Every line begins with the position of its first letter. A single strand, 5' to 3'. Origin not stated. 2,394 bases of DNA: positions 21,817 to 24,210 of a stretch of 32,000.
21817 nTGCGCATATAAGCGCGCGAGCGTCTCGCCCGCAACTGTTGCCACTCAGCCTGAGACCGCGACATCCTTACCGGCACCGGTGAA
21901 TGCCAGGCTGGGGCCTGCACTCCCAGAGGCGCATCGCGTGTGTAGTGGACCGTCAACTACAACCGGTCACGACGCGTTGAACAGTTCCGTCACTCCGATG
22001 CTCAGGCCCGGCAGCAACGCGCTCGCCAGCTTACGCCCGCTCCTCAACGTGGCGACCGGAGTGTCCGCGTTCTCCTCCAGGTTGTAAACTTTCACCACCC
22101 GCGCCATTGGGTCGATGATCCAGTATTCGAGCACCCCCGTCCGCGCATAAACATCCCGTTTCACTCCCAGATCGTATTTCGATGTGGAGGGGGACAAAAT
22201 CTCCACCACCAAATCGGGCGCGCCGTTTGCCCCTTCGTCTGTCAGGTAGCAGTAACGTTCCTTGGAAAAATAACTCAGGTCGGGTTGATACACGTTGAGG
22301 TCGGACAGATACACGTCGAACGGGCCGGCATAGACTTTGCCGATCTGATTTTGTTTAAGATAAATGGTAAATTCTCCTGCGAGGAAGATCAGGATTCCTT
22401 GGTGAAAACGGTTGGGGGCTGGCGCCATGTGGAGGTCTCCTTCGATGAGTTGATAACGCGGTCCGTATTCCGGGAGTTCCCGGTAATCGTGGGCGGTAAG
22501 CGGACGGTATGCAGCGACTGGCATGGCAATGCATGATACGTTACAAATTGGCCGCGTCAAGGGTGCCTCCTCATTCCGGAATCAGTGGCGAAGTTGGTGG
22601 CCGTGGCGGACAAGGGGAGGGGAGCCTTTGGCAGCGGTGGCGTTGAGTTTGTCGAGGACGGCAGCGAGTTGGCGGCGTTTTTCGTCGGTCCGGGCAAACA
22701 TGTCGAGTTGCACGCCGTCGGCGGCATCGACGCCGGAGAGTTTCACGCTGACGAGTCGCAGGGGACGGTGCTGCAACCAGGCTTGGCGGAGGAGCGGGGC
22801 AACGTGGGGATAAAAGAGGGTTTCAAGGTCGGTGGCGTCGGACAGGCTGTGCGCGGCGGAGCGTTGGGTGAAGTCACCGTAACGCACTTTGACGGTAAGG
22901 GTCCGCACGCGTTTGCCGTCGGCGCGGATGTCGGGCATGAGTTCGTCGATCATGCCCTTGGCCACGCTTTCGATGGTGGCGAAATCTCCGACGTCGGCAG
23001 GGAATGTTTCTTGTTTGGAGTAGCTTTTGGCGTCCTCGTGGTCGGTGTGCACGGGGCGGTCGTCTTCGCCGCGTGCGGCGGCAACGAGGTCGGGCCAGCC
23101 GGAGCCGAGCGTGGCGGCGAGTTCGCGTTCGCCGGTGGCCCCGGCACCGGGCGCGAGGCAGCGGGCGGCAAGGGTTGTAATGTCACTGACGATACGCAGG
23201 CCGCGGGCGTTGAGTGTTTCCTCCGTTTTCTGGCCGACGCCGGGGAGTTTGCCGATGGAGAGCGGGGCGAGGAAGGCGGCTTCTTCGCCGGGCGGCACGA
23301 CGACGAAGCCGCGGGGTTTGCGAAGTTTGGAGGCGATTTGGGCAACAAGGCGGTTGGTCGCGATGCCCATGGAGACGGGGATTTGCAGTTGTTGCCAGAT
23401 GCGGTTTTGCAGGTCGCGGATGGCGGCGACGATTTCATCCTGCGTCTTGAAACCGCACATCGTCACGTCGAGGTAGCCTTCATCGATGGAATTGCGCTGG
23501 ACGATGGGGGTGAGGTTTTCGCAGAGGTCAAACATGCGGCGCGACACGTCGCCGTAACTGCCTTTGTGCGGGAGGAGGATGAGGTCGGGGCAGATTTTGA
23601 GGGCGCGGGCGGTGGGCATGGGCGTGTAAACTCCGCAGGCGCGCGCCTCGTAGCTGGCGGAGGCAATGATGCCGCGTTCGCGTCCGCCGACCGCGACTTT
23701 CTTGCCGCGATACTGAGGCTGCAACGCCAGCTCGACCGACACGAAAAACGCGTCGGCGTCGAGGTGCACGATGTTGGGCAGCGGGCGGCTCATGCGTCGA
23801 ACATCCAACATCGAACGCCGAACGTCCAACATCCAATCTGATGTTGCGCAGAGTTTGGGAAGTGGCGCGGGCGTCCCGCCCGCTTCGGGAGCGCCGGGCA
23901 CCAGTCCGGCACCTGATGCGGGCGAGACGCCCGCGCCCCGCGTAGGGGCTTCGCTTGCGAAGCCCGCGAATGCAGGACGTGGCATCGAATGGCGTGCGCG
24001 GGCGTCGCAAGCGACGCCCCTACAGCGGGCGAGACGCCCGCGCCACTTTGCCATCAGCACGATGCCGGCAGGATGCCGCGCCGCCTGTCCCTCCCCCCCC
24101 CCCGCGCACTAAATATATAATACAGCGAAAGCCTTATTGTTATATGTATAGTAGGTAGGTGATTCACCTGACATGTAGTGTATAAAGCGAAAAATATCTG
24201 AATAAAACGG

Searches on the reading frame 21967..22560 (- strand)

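Call 85: search_protein_families(library=pfam, proteins=[window:21967-22560:-], max_evalue=0.00001)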
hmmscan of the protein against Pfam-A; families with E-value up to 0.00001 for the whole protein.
window:21967-22560:- (197 aa): 1 family
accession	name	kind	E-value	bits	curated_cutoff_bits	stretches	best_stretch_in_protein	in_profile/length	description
PF05685.18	Uma2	-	1e-35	123.2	27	1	25-190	3-171/172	Putative restriction endonuclease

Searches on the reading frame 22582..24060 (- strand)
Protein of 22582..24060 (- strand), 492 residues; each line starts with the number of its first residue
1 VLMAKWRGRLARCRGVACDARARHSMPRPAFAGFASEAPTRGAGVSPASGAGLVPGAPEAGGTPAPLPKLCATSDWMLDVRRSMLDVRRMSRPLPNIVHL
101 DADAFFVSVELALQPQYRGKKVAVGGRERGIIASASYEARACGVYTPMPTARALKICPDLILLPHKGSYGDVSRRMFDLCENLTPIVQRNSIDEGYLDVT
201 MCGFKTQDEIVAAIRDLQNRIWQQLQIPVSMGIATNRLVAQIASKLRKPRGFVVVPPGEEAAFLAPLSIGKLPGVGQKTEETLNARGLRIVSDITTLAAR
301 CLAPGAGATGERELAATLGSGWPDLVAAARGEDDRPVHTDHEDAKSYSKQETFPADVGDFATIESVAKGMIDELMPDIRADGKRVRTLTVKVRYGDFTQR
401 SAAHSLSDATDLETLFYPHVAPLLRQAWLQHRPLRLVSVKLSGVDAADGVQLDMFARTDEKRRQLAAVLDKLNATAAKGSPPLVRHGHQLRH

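Call 85: search_protein_families(library=pfam, proteins=[window:22582-24060:-], max_evalue=0.00001)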
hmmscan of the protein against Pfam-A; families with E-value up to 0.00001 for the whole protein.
window:22582-24060:- (492 aa): 3 families
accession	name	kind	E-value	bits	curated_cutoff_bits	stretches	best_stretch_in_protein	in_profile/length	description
PF00817.25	IMS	-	2.4e-36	125.3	23.2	1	100-245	1-148/148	impB/mucB/samB family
PF11799.13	IMS_C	-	2.8e-23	82.9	20.7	1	345-454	2-109/109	impB/mucB/samB family C-terminal domain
PF11798.14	IMS_HHH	-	2.5e-07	31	24.4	1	257-287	1-31/32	IMS family HHH motif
